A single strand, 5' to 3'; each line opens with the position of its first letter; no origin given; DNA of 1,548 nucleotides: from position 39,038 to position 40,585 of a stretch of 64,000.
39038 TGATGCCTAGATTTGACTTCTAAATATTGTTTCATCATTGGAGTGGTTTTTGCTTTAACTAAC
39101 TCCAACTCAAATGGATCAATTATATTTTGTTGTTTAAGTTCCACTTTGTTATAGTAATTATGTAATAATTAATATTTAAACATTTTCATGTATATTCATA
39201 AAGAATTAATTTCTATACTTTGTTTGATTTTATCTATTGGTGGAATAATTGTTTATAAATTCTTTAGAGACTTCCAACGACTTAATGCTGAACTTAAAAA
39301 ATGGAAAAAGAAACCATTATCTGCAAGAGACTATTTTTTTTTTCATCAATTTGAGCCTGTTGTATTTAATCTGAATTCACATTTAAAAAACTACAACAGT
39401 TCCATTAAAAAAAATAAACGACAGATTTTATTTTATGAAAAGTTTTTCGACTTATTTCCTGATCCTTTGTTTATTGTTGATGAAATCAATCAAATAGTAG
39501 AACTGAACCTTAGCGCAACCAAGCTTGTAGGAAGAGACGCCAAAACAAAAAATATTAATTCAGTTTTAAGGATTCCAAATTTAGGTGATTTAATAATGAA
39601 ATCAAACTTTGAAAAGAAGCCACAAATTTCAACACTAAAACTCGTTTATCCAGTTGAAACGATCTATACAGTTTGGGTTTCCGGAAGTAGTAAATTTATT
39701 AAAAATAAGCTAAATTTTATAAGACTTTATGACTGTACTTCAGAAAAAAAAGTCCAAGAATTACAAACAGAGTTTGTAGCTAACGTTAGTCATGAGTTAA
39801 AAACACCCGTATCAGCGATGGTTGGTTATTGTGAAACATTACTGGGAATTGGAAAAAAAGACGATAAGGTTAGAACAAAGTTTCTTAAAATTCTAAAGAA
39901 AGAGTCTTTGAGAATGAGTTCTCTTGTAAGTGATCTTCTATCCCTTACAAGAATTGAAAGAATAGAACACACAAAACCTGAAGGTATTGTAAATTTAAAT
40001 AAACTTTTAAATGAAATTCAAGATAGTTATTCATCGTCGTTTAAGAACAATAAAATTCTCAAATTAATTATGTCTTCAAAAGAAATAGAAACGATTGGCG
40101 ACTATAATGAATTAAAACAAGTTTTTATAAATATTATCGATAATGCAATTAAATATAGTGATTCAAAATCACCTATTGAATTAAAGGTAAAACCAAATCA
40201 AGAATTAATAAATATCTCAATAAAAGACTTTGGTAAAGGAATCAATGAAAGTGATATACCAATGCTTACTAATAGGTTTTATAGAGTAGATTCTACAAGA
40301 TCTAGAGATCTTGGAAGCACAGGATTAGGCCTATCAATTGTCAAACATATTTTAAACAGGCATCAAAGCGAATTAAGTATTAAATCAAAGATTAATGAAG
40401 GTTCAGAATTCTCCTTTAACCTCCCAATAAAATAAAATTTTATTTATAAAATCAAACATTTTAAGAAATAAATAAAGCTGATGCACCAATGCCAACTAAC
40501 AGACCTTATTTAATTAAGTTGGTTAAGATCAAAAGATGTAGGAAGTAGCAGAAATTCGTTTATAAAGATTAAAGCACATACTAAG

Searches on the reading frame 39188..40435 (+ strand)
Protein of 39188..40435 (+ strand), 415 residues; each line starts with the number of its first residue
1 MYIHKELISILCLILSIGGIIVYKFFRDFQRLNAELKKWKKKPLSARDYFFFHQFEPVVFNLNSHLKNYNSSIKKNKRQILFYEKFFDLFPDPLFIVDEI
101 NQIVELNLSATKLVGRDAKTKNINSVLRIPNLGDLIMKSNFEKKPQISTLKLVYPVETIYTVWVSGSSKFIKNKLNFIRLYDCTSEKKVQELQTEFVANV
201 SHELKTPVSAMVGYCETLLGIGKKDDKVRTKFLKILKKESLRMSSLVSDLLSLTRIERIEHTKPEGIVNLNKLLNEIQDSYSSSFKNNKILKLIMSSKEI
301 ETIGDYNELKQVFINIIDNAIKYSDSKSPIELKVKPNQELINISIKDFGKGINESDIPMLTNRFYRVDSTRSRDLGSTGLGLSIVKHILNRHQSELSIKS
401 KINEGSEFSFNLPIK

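Call 3: search_protein_families(library=pfam, proteins=[window:39188-40435:+])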
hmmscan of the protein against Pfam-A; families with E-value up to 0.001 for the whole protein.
window:39188-40435:+ (415 aa): 5 families
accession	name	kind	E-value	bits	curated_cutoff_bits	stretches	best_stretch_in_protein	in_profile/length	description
PF02518.31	HATPase_c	-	5e-24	85.3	26.4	1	304-414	1-109/111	Histidine kinase-, DNA gyrase B-, and HSP90-like ATPase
PF00512.31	HisKA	-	1.8e-17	63.6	26.9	1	193-257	2-64/66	His Kinase A (phospho-acceptor) domain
PF14501.12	HATPase_c_5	-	9.5e-06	25.9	22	1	308-401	5-91/102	GHKL domain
PF13589.12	HATPase_c_3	-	0.00021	21.8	25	1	309-383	3-78/137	Histidine kinase-, DNA gyrase B-, and HSP90-like ATPase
PF13581.12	HATPase_c_2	-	0.00045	20.7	27.4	1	318-393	41-113/127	Histidine kinase-like ATPase domain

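Call 51: search_protein_families(library=ncbifam, proteins=[window:39188-40435:+], max_evalue=1e-10)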
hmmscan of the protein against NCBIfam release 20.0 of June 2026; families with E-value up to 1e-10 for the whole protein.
window:39188-40435:+ (415 aa): 63 families (the best 25 are shown)
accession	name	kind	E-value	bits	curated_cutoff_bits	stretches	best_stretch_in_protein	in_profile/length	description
NF046044.1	PnpS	equivalog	2.1e-83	280.5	400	1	53-413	30-390/390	two-component system histidine kinase PnpS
TIGR02966.1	phoR_proteo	equivalog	4e-80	269.3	334.2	1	84-411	9-332/333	phosphate regulon sensor histidine kinase PhoR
NF033092.0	HK_WalK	equivalog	7.9e-65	219.6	725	1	91-414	268-594/594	cell wall metabolism sensor histidine kinase WalK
NF008235.0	PRK11006.1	equivalog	4.3e-53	180.7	390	1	13-414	35-423/431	phosphate regulon sensor histidine kinase PhoR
NF041735.1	hist_kin_RppB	equivalog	3.1e-48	164.6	400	1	193-413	216-438/438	two-component system sensor histidine kinase RppB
NF053855.1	HisKinPhoRBctds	equivalog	7.8e-45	153.3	500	1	178-412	346-581/583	two-component system sensor histidine kinase PhoR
NF047874.1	MASE3_PAS_HK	subfamily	4.1e-41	141.5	560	1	6-414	209-625/655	MASE3 domain-containing sensor histidine kinase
NF033091.0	HK_VanS_ACDEFG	equivalog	5.5e-41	140.6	400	1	171-412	49-292/293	vancomycin resistance histidine kinase VanS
NF033093.1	HK_VicK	exception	6.2e-41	140.5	680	1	167-413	185-434/448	cell wall metabolism sensor histidine kinase VicK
NF008312.0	PRK11100.1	equivalog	4.8e-39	134.5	356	1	194-413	257-473/477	two-component system sensor histidine kinase CreC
NF045911.1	TCSHisKinNblS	equivalog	1.3e-38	132.8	1000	1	167-414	360-620/621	two-component system sensor histidine kinase NblS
TIGR01386.1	cztS_silS_copS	subfamily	2.3e-34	119.2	292.55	1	193-413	241-457/457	heavy metal sensor histidine kinase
TIGR02956.1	TMAO_torS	equivalog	8.3e-33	113.5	676.5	1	193-414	464-682/967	TMAO reductase system sensor histidine kinase/response regulator TorS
NF041210.1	his_kin_PieS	equivalog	1.7e-32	113.1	850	1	186-414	242-470/474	two component system sensor histidine kinase PieS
NF007837.0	PRK10549.1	equivalog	1.8e-32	112.7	603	1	184-414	232-458/466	envelope stress sensor histidine kinase BaeS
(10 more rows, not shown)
